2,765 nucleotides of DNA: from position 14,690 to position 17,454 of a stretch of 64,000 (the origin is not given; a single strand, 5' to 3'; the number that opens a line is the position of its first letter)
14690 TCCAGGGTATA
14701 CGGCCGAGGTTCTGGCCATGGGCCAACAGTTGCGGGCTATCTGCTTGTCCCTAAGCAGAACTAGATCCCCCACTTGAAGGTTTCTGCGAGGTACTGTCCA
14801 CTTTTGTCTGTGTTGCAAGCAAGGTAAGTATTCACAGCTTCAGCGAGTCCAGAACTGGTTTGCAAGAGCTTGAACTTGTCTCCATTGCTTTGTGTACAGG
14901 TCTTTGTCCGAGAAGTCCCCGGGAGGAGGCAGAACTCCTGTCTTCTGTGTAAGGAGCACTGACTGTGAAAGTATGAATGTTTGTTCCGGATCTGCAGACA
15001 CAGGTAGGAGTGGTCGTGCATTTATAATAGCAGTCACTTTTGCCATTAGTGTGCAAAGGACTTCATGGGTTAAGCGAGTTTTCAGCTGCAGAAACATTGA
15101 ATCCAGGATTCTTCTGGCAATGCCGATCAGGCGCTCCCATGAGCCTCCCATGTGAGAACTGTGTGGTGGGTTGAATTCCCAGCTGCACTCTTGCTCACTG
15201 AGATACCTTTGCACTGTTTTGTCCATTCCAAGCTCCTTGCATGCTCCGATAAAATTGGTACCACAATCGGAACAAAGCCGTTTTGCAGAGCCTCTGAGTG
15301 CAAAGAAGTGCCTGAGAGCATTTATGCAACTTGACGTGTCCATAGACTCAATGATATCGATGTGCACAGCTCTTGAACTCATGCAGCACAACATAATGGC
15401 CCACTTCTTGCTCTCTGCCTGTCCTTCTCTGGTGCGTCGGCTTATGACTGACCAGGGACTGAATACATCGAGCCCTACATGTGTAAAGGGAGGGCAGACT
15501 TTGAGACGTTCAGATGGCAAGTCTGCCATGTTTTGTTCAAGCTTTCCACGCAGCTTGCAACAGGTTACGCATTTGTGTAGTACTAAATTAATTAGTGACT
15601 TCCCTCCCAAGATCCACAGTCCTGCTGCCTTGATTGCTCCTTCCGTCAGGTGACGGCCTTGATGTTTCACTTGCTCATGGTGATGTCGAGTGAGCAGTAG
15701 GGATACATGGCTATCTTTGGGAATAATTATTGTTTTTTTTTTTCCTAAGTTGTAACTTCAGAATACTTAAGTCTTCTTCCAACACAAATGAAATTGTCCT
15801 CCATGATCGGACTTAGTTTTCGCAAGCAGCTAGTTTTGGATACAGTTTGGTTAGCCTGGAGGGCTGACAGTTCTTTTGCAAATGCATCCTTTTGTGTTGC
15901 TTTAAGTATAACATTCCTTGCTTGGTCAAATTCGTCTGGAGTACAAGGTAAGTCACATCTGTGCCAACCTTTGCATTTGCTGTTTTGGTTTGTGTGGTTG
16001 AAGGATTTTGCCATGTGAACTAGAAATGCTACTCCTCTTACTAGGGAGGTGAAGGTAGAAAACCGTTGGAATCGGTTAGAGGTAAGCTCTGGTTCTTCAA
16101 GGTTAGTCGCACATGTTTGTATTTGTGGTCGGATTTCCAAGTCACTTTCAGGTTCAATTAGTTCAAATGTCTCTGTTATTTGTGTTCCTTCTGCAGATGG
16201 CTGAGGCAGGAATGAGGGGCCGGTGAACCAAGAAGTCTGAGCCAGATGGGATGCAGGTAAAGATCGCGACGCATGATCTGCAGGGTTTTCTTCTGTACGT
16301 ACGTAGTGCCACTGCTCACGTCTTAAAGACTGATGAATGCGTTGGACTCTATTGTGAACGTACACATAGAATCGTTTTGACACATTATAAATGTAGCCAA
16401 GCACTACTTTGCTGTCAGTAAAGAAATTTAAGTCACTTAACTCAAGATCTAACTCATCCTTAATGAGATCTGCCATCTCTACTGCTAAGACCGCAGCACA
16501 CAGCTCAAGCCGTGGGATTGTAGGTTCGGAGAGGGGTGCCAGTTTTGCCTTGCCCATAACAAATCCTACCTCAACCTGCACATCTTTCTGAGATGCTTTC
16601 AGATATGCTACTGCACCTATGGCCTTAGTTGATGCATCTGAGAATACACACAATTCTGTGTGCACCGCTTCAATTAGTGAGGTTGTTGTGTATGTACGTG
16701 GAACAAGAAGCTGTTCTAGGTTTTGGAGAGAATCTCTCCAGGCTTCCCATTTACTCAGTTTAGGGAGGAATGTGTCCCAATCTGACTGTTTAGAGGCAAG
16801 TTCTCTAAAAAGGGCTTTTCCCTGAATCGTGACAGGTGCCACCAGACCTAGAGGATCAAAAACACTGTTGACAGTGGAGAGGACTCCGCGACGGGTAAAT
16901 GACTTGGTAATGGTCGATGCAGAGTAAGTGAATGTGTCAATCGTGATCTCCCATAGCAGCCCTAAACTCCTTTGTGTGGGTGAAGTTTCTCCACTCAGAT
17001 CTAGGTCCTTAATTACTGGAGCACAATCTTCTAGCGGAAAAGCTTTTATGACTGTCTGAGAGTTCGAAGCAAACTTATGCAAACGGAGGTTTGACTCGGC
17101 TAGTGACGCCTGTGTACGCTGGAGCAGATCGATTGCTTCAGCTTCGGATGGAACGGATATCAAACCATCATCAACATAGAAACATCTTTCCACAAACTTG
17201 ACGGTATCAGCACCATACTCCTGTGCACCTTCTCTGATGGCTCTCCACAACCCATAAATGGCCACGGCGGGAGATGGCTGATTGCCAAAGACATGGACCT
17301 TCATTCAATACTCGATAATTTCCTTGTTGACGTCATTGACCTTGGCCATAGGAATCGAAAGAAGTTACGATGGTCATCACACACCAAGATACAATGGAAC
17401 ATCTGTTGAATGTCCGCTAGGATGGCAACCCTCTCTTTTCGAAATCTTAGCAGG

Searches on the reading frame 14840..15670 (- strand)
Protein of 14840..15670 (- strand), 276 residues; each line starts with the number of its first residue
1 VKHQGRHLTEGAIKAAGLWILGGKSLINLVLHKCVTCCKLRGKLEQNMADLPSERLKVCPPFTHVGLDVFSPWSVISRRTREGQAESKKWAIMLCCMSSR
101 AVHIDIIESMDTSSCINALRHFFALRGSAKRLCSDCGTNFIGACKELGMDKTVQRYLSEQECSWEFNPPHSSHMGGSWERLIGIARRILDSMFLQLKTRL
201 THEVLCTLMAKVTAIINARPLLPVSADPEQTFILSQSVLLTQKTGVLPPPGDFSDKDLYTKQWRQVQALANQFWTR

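Call 49: search_protein_families(library=pfam, proteins=[window:14840-15670:-], max_evalue=0.00001)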
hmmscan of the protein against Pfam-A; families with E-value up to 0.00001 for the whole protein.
window:14840-15670:- (276 aa): 1 family
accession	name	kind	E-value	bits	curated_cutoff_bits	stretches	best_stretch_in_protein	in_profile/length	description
PF00665.32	rve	-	4.5e-06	27.3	32.6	0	88-171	24-101/102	Integrase core domain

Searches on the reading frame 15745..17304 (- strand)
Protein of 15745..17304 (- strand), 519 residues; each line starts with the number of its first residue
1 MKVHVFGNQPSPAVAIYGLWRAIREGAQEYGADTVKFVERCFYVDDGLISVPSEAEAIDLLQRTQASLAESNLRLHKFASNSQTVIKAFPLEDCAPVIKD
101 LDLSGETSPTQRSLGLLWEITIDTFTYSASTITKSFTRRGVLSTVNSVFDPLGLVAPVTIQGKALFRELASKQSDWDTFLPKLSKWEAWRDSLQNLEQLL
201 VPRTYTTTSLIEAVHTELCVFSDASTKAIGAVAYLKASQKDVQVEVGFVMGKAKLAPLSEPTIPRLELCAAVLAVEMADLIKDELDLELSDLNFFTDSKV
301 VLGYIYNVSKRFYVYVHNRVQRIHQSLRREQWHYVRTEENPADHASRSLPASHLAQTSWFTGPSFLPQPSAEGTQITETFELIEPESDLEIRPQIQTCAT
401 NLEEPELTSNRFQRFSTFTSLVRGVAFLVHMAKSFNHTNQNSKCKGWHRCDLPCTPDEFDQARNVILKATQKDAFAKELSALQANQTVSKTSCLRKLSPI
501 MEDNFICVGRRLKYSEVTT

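Call 49: search_protein_families(library=pfam, proteins=[window:15745-17304:-], max_evalue=0.00001)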
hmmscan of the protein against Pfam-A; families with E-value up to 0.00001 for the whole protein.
window:15745-17304:- (519 aa): 1 family
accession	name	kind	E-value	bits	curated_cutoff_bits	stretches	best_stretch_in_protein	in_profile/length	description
PF05380.18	Peptidase_A17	-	5e-46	157.1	22.3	1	137-298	1-162/162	Pao retrotransposon peptidase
